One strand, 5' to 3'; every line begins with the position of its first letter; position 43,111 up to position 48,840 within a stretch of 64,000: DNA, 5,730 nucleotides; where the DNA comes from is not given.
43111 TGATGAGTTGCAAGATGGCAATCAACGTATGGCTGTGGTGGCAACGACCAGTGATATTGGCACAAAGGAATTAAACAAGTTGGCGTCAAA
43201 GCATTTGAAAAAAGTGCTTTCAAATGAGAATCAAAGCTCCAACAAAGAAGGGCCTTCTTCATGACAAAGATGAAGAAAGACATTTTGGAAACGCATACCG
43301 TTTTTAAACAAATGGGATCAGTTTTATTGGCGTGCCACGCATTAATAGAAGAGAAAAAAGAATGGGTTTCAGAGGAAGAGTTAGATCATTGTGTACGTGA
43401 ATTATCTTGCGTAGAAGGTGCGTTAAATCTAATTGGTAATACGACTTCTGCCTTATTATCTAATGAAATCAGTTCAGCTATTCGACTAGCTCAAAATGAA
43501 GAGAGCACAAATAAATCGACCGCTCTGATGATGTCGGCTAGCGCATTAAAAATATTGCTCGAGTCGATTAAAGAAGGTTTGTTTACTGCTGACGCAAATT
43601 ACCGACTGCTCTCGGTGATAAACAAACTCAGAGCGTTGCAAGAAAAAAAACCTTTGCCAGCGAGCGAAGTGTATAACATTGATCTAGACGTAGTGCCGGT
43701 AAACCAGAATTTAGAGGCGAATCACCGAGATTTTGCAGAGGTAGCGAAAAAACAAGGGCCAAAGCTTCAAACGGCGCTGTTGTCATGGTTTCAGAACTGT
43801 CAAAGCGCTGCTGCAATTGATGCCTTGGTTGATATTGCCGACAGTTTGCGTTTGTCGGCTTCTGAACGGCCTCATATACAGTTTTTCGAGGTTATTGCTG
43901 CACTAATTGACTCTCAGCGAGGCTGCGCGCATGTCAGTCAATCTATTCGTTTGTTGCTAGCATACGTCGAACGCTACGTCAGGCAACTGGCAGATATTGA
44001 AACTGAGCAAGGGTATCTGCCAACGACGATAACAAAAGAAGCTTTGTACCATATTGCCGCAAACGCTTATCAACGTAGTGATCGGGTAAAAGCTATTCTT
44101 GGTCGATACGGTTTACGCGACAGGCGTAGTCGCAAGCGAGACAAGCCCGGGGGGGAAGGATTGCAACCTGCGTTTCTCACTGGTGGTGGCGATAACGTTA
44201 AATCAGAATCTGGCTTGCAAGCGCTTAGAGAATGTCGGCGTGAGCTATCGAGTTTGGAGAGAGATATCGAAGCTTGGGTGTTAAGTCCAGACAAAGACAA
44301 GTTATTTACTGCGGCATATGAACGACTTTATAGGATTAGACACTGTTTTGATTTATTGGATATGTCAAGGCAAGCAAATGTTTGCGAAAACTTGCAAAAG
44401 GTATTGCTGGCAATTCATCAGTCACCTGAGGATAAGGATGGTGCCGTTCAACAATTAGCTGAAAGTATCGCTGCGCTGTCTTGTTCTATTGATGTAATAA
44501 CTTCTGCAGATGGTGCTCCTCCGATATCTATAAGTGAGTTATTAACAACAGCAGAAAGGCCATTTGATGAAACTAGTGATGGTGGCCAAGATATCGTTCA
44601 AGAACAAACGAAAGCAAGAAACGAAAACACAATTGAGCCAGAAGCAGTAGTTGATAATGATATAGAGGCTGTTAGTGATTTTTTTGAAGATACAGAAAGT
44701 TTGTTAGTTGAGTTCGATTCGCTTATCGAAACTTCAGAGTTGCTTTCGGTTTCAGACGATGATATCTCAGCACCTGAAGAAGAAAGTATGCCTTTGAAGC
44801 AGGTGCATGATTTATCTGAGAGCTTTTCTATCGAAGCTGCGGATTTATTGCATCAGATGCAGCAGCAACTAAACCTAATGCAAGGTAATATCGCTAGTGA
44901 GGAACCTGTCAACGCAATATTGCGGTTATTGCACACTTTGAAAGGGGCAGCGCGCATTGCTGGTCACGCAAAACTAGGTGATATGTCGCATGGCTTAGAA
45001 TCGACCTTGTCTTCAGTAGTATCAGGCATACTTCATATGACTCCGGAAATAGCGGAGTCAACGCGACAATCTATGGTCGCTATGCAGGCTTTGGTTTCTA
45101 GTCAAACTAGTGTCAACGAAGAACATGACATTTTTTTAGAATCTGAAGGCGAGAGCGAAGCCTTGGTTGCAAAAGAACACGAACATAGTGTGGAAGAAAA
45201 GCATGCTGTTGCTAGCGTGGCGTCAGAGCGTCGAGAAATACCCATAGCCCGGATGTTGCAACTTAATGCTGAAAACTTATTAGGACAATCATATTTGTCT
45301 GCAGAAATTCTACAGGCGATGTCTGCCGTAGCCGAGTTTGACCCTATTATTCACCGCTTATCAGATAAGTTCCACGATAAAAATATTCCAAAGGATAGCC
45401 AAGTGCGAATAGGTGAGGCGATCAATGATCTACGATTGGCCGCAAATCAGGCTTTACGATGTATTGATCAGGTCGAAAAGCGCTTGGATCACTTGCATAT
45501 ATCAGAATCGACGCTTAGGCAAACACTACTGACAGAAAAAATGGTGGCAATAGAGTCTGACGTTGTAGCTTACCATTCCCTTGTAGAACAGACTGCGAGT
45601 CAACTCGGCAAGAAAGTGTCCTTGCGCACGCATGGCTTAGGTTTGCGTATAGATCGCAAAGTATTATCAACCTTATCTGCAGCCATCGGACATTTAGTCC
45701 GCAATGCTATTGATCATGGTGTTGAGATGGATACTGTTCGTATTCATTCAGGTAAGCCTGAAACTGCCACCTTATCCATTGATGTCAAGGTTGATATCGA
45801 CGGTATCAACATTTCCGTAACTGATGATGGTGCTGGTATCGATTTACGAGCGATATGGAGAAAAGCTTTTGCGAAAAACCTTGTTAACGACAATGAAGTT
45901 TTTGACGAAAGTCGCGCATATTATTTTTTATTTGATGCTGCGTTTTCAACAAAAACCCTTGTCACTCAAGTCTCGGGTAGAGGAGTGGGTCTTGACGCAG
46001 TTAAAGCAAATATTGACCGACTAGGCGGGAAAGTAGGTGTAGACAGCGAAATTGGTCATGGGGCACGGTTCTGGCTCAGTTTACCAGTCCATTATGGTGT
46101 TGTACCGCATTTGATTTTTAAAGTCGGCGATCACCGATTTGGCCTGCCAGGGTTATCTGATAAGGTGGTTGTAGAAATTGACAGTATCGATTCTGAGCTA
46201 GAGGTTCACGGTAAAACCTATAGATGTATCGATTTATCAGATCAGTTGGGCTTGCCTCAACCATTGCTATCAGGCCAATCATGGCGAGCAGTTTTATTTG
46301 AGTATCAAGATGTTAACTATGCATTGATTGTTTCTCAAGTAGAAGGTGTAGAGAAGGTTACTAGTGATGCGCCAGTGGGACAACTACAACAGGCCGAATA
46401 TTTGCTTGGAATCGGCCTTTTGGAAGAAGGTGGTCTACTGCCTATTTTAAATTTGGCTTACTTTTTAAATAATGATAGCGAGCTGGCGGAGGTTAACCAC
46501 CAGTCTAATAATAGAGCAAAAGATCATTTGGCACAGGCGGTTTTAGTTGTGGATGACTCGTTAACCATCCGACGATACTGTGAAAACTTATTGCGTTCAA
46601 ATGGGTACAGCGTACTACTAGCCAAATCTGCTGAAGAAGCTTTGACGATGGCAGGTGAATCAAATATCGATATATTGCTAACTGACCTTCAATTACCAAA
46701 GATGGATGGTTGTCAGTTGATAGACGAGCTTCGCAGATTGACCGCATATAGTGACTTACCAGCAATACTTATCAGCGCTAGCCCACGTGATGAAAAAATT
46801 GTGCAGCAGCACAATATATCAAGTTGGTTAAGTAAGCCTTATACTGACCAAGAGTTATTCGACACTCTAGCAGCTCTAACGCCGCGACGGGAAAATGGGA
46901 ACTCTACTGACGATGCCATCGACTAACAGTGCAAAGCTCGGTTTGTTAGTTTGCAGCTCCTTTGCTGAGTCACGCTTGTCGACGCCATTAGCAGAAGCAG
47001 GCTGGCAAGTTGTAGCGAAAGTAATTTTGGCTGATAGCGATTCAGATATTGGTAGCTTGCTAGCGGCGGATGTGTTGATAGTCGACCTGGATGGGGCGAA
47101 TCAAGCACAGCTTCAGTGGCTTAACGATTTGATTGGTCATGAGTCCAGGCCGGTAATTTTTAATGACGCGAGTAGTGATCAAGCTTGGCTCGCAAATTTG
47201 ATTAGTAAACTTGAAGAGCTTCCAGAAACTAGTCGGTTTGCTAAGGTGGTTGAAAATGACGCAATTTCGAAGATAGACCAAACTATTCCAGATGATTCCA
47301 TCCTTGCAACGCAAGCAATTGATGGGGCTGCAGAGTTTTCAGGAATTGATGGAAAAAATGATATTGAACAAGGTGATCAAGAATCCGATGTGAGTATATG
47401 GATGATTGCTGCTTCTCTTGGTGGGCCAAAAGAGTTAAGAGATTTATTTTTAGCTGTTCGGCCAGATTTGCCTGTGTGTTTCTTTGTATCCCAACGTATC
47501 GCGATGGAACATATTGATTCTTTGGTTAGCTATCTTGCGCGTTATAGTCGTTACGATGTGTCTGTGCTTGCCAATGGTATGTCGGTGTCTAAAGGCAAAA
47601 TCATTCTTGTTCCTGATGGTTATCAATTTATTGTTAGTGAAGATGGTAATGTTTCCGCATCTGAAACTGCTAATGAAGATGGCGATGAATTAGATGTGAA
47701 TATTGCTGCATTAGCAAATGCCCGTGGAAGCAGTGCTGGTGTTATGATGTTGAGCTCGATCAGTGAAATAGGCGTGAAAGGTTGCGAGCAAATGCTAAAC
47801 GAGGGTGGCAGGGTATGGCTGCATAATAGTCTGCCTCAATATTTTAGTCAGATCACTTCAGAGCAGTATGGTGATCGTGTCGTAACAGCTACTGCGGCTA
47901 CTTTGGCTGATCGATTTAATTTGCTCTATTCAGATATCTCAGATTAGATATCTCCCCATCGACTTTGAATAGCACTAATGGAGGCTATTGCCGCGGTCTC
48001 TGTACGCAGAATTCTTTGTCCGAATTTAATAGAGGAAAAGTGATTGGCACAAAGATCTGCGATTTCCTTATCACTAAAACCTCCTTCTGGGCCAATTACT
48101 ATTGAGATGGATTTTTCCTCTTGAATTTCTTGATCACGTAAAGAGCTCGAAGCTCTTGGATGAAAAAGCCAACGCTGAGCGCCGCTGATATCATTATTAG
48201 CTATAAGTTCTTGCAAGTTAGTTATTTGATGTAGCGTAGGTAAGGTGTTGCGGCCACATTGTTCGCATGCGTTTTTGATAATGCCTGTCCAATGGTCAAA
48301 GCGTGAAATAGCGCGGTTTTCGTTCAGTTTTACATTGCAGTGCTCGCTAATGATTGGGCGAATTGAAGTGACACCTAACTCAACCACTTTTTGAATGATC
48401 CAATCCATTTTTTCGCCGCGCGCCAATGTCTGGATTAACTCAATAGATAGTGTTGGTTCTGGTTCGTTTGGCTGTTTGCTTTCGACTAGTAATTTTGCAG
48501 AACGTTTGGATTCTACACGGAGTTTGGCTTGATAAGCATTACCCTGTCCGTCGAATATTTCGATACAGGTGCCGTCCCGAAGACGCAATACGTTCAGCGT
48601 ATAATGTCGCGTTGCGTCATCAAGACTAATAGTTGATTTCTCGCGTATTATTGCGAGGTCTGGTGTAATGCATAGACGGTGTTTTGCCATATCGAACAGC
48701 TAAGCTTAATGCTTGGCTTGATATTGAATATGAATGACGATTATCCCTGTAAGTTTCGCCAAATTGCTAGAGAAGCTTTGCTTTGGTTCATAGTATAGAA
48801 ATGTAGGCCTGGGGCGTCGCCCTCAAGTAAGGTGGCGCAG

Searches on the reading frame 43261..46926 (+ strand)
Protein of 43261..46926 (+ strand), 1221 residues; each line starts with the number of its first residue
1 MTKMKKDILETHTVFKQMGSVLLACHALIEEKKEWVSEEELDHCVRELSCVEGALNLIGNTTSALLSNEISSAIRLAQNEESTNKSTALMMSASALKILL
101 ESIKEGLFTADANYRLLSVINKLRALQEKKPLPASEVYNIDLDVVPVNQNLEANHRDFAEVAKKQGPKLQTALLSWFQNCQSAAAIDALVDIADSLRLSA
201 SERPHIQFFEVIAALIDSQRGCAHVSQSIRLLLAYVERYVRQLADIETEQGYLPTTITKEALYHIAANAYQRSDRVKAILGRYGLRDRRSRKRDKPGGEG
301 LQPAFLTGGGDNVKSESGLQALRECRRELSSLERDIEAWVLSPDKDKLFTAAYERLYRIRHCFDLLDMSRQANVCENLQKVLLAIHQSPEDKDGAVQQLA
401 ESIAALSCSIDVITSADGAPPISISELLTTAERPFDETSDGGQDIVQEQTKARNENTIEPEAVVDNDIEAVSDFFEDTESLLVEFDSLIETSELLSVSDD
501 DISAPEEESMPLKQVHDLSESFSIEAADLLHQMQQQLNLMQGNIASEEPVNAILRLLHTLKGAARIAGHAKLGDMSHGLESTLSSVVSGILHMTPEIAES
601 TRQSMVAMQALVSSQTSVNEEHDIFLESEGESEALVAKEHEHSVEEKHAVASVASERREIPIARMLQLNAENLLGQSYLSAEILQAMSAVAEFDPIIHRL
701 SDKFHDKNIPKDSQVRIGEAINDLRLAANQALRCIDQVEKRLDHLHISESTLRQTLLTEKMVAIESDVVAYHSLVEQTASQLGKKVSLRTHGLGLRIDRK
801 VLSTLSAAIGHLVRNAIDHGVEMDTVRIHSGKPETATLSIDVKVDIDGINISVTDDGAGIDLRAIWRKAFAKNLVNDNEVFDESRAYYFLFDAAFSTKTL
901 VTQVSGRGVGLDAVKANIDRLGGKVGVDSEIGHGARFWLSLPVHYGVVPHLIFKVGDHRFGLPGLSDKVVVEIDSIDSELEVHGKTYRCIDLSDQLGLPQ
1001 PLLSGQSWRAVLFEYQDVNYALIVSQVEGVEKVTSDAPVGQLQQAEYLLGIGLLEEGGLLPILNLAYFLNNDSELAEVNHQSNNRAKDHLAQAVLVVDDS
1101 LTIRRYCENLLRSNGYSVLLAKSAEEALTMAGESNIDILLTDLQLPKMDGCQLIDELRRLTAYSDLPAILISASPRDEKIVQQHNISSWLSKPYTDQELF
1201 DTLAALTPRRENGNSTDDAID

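Call 3: search_protein_families(library=pfam, proteins=[window:43261-46926:+], max_evalue=1)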
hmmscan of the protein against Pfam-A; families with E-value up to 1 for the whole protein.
window:43261-46926:+ (1221 aa): 4 families
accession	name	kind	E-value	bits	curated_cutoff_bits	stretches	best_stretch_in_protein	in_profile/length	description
PF00072.30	Response_reg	-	4.7e-20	72.3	30.2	1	1094-1203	1-110/111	Response regulator receiver domain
PF02518.31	HATPase_c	-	2.6e-15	57.3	26.4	1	805-943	6-109/111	Histidine kinase-, DNA gyrase B-, and HSP90-like ATPase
PF01627.28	Hpt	-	6.7e-10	39.5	24.6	1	518-604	2-77/84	Hpt domain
PF01584.24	CheW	-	5e-08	33.1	23.5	1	951-1070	3-135/138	CheW-like domain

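Call 5: search_protein_families(library=ncbifam, proteins=[window:43261-46926:+], max_evalue=1)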
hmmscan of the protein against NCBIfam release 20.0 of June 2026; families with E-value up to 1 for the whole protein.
window:43261-46926:+ (1221 aa): 113 families (the best 25 are shown)
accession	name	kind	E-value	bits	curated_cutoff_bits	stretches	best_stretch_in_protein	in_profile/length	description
NF041336.1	CheA_Halo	equivalog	1.3e-57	195.9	950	2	734-1065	326-663/666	chemotaxis protein CheA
NF007835.0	PRK10547.1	equivalog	2.7e-43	148.5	793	2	750-963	331-543/670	chemotaxis protein CheA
NF011874.0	PRK15347.1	equivalog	1.5e-20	72.9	852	3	1093-1203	692-806/921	two component system sensor kinase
TIGR02956.1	TMAO_torS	equivalog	2.5e-20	72.3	676.5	2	1081-1207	690-820/967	TMAO reductase system sensor histidine kinase/response regulator TorS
NF008318.0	PRK11107.1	equivalog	8.2e-20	70.5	890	3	1075-1211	651-789/920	two-component sensor histidine kinase BarA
NF008099.0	PRK10841.1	equivalog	4.6e-18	64.4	920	2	1059-1208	791-941/949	two-component system sensor histidine kinase RcsC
NF046020.1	HisKinCckABruc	equivalog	6.6e-17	60.7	1000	2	1079-1199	736-859/868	cell cycle histidine kinase CckA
NF046026.1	HisKinCckACaul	equivalog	1.3e-16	59.9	1000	2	1075-1193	541-662/678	cell cycle histidine kinase CckA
NF008302.0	PRK11091.1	equivalog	3.2e-15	55.4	838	2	1077-1212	511-648/779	aerobic respiration two-component sensor histidine kinase ArcB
TIGR02154.1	PhoB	equivalog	1.1e-14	54.3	296.2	1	1092-1219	3-131/226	phosphate regulon transcriptional regulator PhoB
NF045717.1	DVU0259_DivK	exception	1.8e-14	53.9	160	1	1091-1202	2-111/117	DVU0259 family response regulator domain-containing protein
NF010076.0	PRK13557.1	subfamily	2e-14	52.9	631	1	1067-1201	391-527/540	histidine kinase famiy protein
NF053512.1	nitric_RR_NosR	exception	4e-14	52.5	400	1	1094-1205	1-113/422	response regulator c-di-GMP phosphodiesterase, NosR family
NF053854.1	RespRegPhoBBctds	equivalog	7.1e-14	51.7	270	1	1094-1213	1-121/225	two-component system response regulator PhoB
NF047465.1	hybrid_HK_LvrA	exception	1.7e-13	49.5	1200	2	1079-1200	455-577/819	hybrid histidine kinase/response regulator LvrA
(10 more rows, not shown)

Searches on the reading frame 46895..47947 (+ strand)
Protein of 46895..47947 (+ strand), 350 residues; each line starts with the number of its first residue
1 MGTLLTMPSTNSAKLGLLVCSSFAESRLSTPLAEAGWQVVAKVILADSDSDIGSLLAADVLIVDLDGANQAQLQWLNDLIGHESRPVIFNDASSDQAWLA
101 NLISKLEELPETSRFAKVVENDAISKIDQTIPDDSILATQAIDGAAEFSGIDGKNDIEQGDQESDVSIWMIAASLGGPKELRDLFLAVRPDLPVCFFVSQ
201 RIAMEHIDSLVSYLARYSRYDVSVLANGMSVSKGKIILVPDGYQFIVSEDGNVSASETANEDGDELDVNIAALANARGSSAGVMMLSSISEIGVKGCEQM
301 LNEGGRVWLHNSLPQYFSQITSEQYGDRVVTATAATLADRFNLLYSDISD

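Call 3: search_protein_families(library=pfam, proteins=[window:46895-47947:+], max_evalue=1)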
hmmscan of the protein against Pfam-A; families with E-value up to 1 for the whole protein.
window:46895-47947:+ (350 aa): 2 families
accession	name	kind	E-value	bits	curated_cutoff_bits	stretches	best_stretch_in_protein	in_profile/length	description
PF01339.22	CheB_methylest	-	1.8e-19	70.6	24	1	170-310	2-141/174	CheB methylesterase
PF01612.26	DNA_pol_A_exo1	-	0.0029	17.9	23.6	1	58-118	51-110/173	3'-5' exonuclease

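Call 5: search_protein_families(library=ncbifam, proteins=[window:46895-47947:+], max_evalue=1)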
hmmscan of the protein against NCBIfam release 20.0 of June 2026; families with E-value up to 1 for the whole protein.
window:46895-47947:+ (350 aa): 2 families
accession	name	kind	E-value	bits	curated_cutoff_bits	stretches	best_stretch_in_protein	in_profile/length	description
NF001965.0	PRK00742.1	subfamily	3.1e-11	43.1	293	1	155-310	156-316/357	chemotaxis-specific protein-glutamate methyltransferase CheB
NF009206.0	PRK12555.1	subfamily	1.7e-09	37.1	342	1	161-304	148-293/340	chemotaxis-specific protein-glutamate methyltransferase CheB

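Call 31: search_solved_structures(query=window:46895-47947:+, max_evalue=0.01, show_alignments=1)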
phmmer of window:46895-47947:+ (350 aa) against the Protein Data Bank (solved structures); distinct sequences matched with E-value up to 0.01: 0.

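Call 44: search_solved_structures(query=A3, max_evalue=10, show_alignments=2)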
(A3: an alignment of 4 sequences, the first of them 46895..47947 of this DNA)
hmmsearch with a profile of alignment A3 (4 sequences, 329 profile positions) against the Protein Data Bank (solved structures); distinct sequences matched with E-value up to 10: 11.
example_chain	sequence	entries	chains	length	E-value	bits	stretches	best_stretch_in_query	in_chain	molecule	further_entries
3sft_A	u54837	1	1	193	2.6e-06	30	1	145-292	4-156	Chemotaxis response regulator protein-glutamate methylesterase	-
7esg_A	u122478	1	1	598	4.4e-05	26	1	148-297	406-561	Glutathione S-transferase,Protein-glutamate methylesterase/protein-glutamine glutaminase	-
1chd_A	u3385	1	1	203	0.0024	20.2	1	150-288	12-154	CHEB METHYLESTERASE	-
1a2o_A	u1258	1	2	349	0.0063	18.9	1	148-288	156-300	CHEB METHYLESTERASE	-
6ymz_A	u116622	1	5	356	0.012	18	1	149-288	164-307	Protein-glutamate methylesterase/protein-glutamine glutaminase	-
1zvv_A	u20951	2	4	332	0.02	17.3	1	39-115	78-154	Glucose-resistance amylase regulator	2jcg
1sxg_A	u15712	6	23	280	0.091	15.1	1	39-115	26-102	Glucose-resistance amylase regulator | Catabolite control protein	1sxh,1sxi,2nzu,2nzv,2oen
1rzr_G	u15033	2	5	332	0.11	14.8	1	39-115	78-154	Glucose-resistance amylase regulator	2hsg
1s72_K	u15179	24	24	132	0.89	11.8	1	209-266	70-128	50S ribosomal protein L14P | 50S ribosomal protein L14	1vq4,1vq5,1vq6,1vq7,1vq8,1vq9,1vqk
1ffk_H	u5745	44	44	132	0.92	11.8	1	209-266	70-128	RIBOSOMAL PROTEIN L14 | 50S ribosomal protein L14P | RPL14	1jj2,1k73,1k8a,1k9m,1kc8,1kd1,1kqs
8glv_Ea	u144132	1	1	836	2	10.6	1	58-135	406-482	ATPase AAA-type core domain-containing protein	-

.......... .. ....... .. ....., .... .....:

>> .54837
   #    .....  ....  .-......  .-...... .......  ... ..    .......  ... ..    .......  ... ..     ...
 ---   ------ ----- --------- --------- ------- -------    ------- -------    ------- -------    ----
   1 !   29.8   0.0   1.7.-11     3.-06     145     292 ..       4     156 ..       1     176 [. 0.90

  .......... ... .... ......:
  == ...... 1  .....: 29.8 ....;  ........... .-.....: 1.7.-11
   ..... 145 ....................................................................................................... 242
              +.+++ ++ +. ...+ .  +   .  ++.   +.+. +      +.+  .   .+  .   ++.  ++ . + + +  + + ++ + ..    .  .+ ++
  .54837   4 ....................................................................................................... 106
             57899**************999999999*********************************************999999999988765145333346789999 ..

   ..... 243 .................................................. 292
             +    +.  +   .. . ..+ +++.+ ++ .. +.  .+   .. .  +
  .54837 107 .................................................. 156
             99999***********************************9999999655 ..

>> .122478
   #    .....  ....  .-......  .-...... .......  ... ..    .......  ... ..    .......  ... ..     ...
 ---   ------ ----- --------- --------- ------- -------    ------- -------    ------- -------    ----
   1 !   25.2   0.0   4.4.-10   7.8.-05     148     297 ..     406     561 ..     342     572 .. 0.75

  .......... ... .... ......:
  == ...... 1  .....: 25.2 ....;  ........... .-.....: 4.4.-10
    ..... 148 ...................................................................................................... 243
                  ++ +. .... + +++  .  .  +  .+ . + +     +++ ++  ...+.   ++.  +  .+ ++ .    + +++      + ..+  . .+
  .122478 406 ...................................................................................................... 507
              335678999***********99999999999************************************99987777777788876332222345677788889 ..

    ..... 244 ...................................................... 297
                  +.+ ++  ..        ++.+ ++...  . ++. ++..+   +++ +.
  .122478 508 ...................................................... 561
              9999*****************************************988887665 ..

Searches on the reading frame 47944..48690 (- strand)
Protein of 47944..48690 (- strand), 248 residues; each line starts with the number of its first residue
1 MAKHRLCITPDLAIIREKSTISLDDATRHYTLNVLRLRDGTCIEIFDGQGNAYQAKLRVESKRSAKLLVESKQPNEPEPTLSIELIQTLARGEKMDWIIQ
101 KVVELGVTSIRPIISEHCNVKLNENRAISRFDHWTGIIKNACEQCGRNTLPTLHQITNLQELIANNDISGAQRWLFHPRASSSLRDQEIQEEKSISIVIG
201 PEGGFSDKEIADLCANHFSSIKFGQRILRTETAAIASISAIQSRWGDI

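Call 3: search_protein_families(library=pfam, proteins=[window:47944-48690:-], max_evalue=1)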
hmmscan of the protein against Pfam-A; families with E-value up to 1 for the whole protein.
window:47944-48690:- (248 aa): 5 families
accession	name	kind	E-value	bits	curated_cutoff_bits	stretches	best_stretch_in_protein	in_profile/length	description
PF04452.19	Methyltrans_RNA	-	1.4e-49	168.3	23.9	1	79-242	4-165/165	RNA methyltransferase domain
PF20260.4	PUA_4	-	5.3e-10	39.7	23.9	1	23-69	1-47/48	RNA methyltransferase PUA domain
PF00588.24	SpoU_methylase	-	0.016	15.7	29.7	1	148-216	54-118/142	SpoU rRNA Methylase family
PF05689.17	InvE_AD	-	0.019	15.8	32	1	123-177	38-95/136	Adhesion domain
PF02216.22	B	-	0.14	12.6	27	1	48-76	24-52/53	B domain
